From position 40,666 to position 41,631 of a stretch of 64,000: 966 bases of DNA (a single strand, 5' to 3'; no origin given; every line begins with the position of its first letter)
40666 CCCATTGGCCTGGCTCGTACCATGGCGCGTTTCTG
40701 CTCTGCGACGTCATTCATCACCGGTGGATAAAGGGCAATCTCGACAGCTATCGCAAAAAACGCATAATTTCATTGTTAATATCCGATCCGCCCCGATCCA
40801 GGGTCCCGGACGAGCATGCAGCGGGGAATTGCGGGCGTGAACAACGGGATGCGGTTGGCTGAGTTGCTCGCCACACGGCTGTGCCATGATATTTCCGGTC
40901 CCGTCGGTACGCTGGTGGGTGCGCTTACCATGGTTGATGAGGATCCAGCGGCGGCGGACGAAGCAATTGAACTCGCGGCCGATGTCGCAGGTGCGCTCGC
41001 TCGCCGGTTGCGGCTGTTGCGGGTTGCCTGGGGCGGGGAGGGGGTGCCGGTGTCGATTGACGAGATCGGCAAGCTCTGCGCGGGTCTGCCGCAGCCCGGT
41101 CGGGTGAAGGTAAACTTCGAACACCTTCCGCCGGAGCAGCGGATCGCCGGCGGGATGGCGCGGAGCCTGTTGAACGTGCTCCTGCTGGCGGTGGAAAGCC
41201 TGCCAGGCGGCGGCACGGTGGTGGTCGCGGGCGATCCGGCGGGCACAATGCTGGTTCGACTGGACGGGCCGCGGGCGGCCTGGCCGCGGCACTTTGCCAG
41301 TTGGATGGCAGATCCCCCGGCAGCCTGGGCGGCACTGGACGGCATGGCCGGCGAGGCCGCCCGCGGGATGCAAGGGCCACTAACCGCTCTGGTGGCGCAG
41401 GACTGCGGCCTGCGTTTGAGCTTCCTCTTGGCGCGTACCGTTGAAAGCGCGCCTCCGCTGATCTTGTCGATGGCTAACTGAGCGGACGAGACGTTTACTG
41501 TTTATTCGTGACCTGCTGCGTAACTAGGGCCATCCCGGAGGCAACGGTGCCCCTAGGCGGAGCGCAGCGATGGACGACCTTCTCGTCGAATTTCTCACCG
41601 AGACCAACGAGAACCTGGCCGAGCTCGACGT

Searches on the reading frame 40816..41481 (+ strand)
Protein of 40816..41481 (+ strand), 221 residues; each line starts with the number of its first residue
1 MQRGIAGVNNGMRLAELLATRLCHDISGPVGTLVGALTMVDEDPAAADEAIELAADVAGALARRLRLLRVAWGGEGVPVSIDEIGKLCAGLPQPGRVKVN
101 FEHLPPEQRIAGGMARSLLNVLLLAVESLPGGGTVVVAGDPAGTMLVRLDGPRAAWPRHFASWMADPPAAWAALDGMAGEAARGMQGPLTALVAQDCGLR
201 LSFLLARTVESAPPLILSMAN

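Call 3: search_protein_families(library=pfam, proteins=[window:40816-41481:+], max_evalue=0.01)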
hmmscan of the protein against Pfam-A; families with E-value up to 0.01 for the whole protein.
window:40816-41481:+ (221 aa): 1 family
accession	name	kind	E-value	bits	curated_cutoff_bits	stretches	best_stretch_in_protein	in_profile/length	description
PF10090.15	HPTransfase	-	3e-13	50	22.9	1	82-203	2-117/123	Histidine phosphotransferase C-terminal domain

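Call 13: find_homologous_proteins(query=window:40849-41481:+, max_evalue=0.001)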
Query window:40849-41481:+ (210 aa): 85 proteins with E <= 0.001 among 7198 candidates.
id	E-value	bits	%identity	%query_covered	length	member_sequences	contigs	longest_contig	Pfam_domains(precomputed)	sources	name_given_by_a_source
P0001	4.4e-129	446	100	100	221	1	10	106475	PF10090.16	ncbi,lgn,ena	-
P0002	1.8e-69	252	61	99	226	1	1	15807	PF10090.16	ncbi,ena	-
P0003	6.9e-65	237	60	99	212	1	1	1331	PF10090.16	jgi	jgi:histidine phosphotransferase ChpT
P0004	3.1e-64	235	58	99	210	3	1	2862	PF10090.16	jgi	-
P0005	3.9e-64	234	58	99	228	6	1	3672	PF10090.16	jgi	-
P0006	1.4e-61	226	55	100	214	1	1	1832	PF10090.16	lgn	-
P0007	1.5e-60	223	56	99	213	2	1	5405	PF10090.16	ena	-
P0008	1.9e-60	222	55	99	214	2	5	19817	PF10090.16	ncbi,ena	-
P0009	1.1e-59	220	57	99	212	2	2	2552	PF10090.16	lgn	-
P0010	3.4e-57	212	56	99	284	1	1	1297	PF10090.16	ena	-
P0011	6.1e-52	194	51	100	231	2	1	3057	PF10090.16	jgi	jgi:histidine phosphotransferase ChpT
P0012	1.6e-51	193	70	63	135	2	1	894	PF10090.16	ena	-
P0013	3.9e-51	192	49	99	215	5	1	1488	PF10090.16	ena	-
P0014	1.3e-50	190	52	100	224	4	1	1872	PF10090.16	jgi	jgi:histidine phosphotransferase ChpT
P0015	1.8e-50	190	51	96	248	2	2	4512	PF10090.16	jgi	jgi:histidine phosphotransferase ChpT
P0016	4.9e-50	188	49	94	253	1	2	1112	PF10090.16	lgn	-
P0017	2.0e-49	186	53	91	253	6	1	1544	PF10090.16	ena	-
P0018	1.4e-48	184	50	99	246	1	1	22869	PF10090.16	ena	-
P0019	9.5e-48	181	52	100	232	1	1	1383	PF10090.16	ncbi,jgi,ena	jgi:histidine phosphotransferase ChpT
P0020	1.0e-46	177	53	99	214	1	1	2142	PF10090.16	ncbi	-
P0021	2.5e-46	176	51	96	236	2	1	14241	PF10090.16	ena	-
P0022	2.2e-45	173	51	91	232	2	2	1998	PF10090.16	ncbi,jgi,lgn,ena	jgi:histidine phosphotransferase ChpT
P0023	4.4e-43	166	46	99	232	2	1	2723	PF10090.16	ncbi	-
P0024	6.1e-43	165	49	99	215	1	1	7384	PF10090.16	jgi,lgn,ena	-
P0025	1.1e-42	164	46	99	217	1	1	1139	PF10090.16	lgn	-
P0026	9.0e-42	161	45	100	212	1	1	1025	PF10090.16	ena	-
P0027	4.5e-41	159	45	100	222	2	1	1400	PF10090.16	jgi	jgi:histidine phosphotransferase ChpT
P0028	4.6e-41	159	46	100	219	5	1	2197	PF10090.16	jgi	-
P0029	1.1e-40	158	45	80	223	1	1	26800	PF10090.16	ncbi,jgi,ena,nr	ncbi:MAG: hypothetical protein JO264_13510 [Acidisphaera sp.]|nr:hypothetical protein [Acidisphaera 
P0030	1.2e-40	158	46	99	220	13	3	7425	PF10090.16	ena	-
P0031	1.3e-40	157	48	99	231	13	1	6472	PF10090.16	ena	-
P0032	1.5e-40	157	46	99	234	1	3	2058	PF10090.16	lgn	-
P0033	1.6e-40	157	44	98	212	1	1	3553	PF10090.16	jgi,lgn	jgi:histidine phosphotransferase ChpT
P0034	1.7e-40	157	44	100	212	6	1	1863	PF10090.16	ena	-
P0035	3.6e-40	156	45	100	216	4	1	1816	PF10090.16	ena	-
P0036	9.3e-40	155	41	100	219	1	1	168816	PF10090.16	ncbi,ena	-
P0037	2.0e-39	154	45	99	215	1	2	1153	PF10090.16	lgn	-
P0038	2.4e-39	153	45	99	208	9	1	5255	PF10090.16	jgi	jgi:histidine phosphotransferase ChpT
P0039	4.6e-39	152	44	99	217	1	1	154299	PF10090.16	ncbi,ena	-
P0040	4.6e-39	152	45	99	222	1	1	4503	PF10090.16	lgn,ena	-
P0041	7.3e-39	152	46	100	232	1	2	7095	PF10090.16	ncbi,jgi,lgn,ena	jgi:histidine phosphotransferase ChpT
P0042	7.4e-39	152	44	99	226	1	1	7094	PF10090.16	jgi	jgi:histidine phosphotransferase ChpT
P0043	1.3e-38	151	45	92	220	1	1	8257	PF10090.16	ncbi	-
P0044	1.6e-38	151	45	99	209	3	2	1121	PF10090.16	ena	-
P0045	2.6e-38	150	45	99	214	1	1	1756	PF10090.16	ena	-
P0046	4.7e-38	149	43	100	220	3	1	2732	PF10090.16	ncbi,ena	-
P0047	1.2e-37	148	40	100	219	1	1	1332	PF10090.16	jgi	jgi:histidine phosphotransferase ChpT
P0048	1.3e-37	148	43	99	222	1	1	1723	PF10090.16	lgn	-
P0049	2.0e-37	147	45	85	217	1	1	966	PF10090.16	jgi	jgi:histidine phosphotransferase ChpT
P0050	2.3e-37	147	44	99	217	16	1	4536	PF10090.16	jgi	jgi:histidine phosphotransferase ChpT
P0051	2.3e-37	147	44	99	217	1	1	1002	PF10090.16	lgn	-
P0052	2.8e-37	147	44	99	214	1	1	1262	PF10090.16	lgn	-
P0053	2.9e-37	147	42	98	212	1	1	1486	PF10090.16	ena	-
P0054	3.1e-37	146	47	97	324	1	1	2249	PF10090.16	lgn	-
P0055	6.0e-37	146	42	99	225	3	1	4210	PF10090.16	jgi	jgi:histidine phosphotransferase ChpT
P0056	7.8e-37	145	44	85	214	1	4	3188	PF10090.16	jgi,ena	-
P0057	1.1e-36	145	44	85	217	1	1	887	PF10090.16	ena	-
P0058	1.3e-36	144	42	99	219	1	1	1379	PF10090.16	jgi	jgi:histidine phosphotransferase ChpT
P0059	1.4e-36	144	44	92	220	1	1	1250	PF10090.16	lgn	-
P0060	1.5e-36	144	44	85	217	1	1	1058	PF10090.16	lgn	-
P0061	2.3e-36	144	41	99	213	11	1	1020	PF10090.16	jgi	-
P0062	2.3e-36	144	43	92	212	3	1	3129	PF10090.16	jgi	jgi:histidine phosphotransferase ChpT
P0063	2.4e-36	144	43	92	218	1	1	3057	PF10090.16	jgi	jgi:histidine phosphotransferase ChpT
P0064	3.2e-36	143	45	98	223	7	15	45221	PF10090.16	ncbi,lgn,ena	-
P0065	4.8e-36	143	44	92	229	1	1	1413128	PF10090.16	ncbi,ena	-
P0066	5.4e-36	142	45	100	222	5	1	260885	PF10090.16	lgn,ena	-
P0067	8.6e-36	142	43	100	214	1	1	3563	PF10090.16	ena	-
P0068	8.7e-36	142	43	100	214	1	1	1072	PF10090.16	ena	-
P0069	1.3e-35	141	43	100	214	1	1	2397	PF10090.16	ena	-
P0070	2.7e-35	140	44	85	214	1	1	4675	PF10090.16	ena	-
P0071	6.3e-35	139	45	99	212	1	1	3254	PF10090.16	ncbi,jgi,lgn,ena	jgi:histidine phosphotransferase ChpT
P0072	1.9e-34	137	43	98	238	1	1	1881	PF10090.16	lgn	-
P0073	6.2e-34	136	44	99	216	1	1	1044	PF10090.16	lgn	-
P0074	7.0e-34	135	42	97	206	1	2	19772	PF10090.16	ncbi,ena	-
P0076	1.7e-33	134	42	100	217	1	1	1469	PF10090.16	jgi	jgi:histidine phosphotransferase ChpT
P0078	3.7e-32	130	47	70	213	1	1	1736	PF10090.16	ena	-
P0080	2.0e-29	121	39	100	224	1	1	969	PF10090.16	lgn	-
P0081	1.4e-26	112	41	92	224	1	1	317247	PF10090.16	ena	-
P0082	1.2e-18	86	40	73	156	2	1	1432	PF10090.16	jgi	jgi:hypothetical protein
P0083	1.3e-17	82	51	32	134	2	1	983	PF10090.16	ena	-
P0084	1.7e-15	75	43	70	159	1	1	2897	PF10090.16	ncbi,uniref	ncbi:histidine phosphotransferase family protein, partial [Roseomonas rosulenta]|uniref:histidine ph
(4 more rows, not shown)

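Call 15: find_encoding_contigs(protein=P0001, flank=10000, max_places=4)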
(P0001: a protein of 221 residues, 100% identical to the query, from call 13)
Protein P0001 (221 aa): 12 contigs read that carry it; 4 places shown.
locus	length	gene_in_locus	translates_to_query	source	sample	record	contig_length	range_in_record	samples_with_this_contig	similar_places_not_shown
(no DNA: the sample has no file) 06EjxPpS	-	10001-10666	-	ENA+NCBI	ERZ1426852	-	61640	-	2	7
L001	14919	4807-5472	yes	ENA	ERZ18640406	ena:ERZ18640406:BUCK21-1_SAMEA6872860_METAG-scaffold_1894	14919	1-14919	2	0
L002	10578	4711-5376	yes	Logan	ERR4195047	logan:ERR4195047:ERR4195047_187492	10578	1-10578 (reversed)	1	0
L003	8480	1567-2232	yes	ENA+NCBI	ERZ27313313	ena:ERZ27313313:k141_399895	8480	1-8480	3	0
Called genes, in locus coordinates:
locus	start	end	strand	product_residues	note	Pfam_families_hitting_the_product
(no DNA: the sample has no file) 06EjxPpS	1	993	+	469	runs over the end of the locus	PF02878:PGM_PMM_I, PF02879:PGM_PMM_II, PF02880:PGM_PMM_III, PF00408:PGM_PMM_IV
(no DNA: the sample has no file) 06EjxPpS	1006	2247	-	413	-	PF07690:MFS_1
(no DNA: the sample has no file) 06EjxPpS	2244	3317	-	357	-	PF02311:AraC_binding (faint), PF07883:Cupin_2, PF12973:Cupin_7 (faint), PF07883:Cupin_2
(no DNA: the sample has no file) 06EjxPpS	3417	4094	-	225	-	PF01144:CoA_trans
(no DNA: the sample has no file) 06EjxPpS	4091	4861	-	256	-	PF01144:CoA_trans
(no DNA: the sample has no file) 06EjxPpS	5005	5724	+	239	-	-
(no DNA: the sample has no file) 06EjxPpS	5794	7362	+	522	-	PF00691:OmpA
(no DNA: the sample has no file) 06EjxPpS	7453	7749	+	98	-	PF00830:Ribosomal_L28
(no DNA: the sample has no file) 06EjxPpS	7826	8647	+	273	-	PF02518:HATPase_c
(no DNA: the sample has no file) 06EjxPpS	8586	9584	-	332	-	PF04055:Radical_SAM, PF06463:Mob_synth_C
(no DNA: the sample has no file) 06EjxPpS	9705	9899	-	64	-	PF12073:DUF3553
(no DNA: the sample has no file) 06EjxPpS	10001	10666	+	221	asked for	PF10090:HPTransfase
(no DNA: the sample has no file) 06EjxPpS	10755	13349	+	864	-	PF01627:Hpt, PF02895:H-kinase_dim, PF02518:HATPase_c, PF01584:CheW, PF00072:Response_reg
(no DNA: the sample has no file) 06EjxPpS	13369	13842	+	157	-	PF01584:CheW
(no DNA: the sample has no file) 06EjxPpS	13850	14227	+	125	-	PF00072:Response_reg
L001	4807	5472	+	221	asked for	PF10090:HPTransfase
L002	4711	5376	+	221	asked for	PF10090:HPTransfase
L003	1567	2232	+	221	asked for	PF10090:HPTransfase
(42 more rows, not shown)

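Call 16: find_encoding_contigs(protein=P0002, flank=10000, max_places=3)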
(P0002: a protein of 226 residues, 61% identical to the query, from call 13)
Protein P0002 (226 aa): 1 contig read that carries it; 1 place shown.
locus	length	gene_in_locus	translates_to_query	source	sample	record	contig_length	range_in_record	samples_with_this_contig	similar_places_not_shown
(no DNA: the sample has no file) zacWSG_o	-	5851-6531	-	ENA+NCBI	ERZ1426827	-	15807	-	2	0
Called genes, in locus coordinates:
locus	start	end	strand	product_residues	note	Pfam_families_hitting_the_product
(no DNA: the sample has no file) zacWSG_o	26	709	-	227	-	PF01144:CoA_trans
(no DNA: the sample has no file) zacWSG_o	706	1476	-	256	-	PF01144:CoA_trans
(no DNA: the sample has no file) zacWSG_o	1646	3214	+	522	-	PF00691:OmpA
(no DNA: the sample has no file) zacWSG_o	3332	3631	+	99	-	PF00830:Ribosomal_L28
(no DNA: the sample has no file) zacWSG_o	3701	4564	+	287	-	PF02518:HATPase_c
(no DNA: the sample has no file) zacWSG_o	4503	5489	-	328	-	PF13353:Fer4_12 (weak), PF04055:Radical_SAM, PF06463:Mob_synth_C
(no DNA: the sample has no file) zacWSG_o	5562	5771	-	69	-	PF12073:DUF3553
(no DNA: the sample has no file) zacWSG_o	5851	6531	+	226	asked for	PF10090:HPTransfase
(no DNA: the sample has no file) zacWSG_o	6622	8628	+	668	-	PF01627:Hpt, PF02895:H-kinase_dim, PF02518:HATPase_c, PF01584:CheW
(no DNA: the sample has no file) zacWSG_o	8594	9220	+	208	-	PF00072:Response_reg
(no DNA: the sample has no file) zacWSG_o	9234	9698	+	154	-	PF01584:CheW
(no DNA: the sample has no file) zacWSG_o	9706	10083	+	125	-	PF00072:Response_reg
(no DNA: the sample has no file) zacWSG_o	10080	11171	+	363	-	PF00072:Response_reg, PF01339:CheB_methylest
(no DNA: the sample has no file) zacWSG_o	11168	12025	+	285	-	PF03705:CheR_N (weak), PF01739:CheR, PF08242:Methyltransf_12 (faint), PF13649:Methyltransf_25 (faint)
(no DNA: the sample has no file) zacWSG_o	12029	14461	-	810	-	PF02518:HATPase_c, PF00204:DNA_gyraseB, PF01751:Toprim, PF21249:GyrB_hook (weak), PF00986:DNA_gyraseB_C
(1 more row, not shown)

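Call 17: find_encoding_contigs(protein=P0065, flank=8000, max_places=2)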
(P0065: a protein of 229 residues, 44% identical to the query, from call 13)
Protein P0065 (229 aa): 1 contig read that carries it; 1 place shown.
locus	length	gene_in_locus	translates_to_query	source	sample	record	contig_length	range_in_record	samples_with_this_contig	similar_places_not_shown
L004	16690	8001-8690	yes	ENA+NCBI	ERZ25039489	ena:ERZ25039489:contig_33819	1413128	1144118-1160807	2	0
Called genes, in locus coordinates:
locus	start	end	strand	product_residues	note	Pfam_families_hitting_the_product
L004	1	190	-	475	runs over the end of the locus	PF07969:Amidohydro_3 (weak), PF01979:Amidohydro_1, PF07969:Amidohydro_3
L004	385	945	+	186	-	PF04290:DctQ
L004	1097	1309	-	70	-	-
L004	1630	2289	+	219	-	PF06808:DctM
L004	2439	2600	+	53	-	-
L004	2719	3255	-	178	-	PF00903:Glyoxalase, PF13669:Glyoxalase_4, PF18029:Glyoxalase_6 (weak)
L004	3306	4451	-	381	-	PF07690:MFS_1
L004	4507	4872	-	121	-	PF00462:Glutaredoxin (faint), PF03960:ArsC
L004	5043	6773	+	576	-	PF01738:DLH, PF05990:DUF900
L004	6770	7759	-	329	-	PF13353:Fer4_12 (weak), PF04055:Radical_SAM, PF06463:Mob_synth_C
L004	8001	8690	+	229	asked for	PF10090:HPTransfase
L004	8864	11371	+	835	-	PF01627:Hpt, PF02895:H-kinase_dim, PF02518:HATPase_c, PF01584:CheW, PF00072:Response_reg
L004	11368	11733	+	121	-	PF01584:CheW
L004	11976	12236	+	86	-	PF00072:Response_reg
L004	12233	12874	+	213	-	PF00072:Response_reg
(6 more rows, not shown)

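Call 18: find_encoding_contigs(protein=P0036, flank=8000, max_places=2)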
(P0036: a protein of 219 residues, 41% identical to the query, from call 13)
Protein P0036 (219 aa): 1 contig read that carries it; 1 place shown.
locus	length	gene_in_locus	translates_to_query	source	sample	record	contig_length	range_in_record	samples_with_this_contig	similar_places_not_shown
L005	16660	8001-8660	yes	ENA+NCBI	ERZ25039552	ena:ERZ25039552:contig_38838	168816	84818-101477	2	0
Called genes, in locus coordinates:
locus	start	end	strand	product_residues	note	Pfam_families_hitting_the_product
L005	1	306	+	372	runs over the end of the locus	PF00364:Biotin_lipoyl (faint), PF25917:BSH_RND (weak), PF25973:BSH_CzcB, PF25954:Beta-barrel_RND_2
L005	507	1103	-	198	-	PF02630:SCO1-SenC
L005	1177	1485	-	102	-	PF07731:Cu-oxidase_2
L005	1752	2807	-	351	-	PF07732:Cu-oxidase_3 (faint)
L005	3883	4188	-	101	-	PF08450:SGL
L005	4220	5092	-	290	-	PF08450:SGL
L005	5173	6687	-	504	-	PF00496:SBP_bac_5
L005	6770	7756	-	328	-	PF04055:Radical_SAM, PF06463:Mob_synth_C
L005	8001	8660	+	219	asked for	PF10090:HPTransfase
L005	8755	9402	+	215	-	PF01627:Hpt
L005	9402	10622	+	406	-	PF02895:H-kinase_dim, PF02518:HATPase_c, PF01584:CheW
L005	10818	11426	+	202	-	PF00072:Response_reg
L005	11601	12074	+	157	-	PF01584:CheW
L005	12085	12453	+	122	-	PF00072:Response_reg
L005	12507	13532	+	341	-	PF00072:Response_reg, PF01339:CheB_methylest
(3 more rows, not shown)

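Call 19: find_encoding_contigs(protein=P0081, flank=8000, max_places=2)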
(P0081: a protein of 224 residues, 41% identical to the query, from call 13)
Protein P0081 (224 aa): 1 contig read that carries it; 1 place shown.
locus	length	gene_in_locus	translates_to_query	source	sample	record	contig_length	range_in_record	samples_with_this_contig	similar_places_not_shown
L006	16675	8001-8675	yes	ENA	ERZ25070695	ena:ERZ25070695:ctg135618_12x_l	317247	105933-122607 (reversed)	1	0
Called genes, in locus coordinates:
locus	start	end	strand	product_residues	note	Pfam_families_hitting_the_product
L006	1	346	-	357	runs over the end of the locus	PF00478:IMPDH (faint), PF03060:NMO, PF05690:ThiG (weak)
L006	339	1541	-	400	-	PF00696:AA_kinase, PF01842:ACT, PF22468:ACT_9, PF13840:ACT_7, PF22468:ACT_9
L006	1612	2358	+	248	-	PF13489:Methyltransf_23, PF13847:Methyltransf_31, PF08241:Methyltransf_11, PF08242:Methyltransf_12, PF13649:Methyltransf_25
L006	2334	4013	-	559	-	PF02518:HATPase_c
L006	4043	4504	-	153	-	PF06676:DUF1178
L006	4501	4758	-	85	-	PF00462:Glutaredoxin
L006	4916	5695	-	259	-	PF18912:DZR_2, PF00156:Pribosyltran (weak)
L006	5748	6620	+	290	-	PF13489:Methyltransf_23, PF08241:Methyltransf_11, PF08242:Methyltransf_12, PF13649:Methyltransf_25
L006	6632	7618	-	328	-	PF04055:Radical_SAM, PF06463:Mob_synth_C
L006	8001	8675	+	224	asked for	PF10090:HPTransfase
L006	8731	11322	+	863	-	PF01627:Hpt, PF02895:H-kinase_dim, PF02518:HATPase_c, PF01584:CheW, PF00072:Response_reg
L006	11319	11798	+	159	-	PF01584:CheW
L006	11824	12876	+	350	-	PF00072:Response_reg, PF01339:CheB_methylest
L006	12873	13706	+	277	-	PF03705:CheR_N, PF01739:CheR, PF08241:Methyltransf_11 (faint), PF08242:Methyltransf_12 (faint), PF13649:Methyltransf_25 (faint), PF13847:Methyltransf_31 (faint)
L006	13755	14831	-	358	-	PF01168:Ala_racemase_N, PF14031:D-ser_dehydrat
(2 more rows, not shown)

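Call 20: search_protein_families(library=ncbifam, proteins=[window:40849-41481:+], max_evalue=0.01)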
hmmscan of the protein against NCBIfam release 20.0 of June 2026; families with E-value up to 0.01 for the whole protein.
window:40849-41481:+ (210 aa): 2 families
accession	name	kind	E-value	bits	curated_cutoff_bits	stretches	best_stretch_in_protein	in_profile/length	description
NF046025.1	HisPtaseChptCaul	equivalog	7.1e-21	74.6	225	1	2-191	3-190/204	histidine phosphotransferase ChpT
NF046018.1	HisPtaseChptBrucRhz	equivalog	5e-17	62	240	1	3-191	11-198/211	histidine phosphotransferase ChpT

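Call 21: search_solved_structures(query=window:40849-41481:+, max_evalue=1, show_alignments=3)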
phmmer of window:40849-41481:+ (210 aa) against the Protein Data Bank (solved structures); distinct sequences matched with E-value up to 1: 5.
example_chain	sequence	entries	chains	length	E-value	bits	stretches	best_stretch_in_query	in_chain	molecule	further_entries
4fmt_A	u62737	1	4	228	9.2e-13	51.7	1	4-158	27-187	ChpT protein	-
4fpp_A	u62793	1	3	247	1.2e-12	51.4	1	4-158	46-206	phosphotransferase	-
4qpj_A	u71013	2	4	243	1.3e-08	38.2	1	3-191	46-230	Phosphotransferase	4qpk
3d36_A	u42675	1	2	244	0.0016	21.6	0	105-140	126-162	Sporulation kinase B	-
3cvo_A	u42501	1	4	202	0.39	13.7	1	100-159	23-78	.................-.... protein of unknown function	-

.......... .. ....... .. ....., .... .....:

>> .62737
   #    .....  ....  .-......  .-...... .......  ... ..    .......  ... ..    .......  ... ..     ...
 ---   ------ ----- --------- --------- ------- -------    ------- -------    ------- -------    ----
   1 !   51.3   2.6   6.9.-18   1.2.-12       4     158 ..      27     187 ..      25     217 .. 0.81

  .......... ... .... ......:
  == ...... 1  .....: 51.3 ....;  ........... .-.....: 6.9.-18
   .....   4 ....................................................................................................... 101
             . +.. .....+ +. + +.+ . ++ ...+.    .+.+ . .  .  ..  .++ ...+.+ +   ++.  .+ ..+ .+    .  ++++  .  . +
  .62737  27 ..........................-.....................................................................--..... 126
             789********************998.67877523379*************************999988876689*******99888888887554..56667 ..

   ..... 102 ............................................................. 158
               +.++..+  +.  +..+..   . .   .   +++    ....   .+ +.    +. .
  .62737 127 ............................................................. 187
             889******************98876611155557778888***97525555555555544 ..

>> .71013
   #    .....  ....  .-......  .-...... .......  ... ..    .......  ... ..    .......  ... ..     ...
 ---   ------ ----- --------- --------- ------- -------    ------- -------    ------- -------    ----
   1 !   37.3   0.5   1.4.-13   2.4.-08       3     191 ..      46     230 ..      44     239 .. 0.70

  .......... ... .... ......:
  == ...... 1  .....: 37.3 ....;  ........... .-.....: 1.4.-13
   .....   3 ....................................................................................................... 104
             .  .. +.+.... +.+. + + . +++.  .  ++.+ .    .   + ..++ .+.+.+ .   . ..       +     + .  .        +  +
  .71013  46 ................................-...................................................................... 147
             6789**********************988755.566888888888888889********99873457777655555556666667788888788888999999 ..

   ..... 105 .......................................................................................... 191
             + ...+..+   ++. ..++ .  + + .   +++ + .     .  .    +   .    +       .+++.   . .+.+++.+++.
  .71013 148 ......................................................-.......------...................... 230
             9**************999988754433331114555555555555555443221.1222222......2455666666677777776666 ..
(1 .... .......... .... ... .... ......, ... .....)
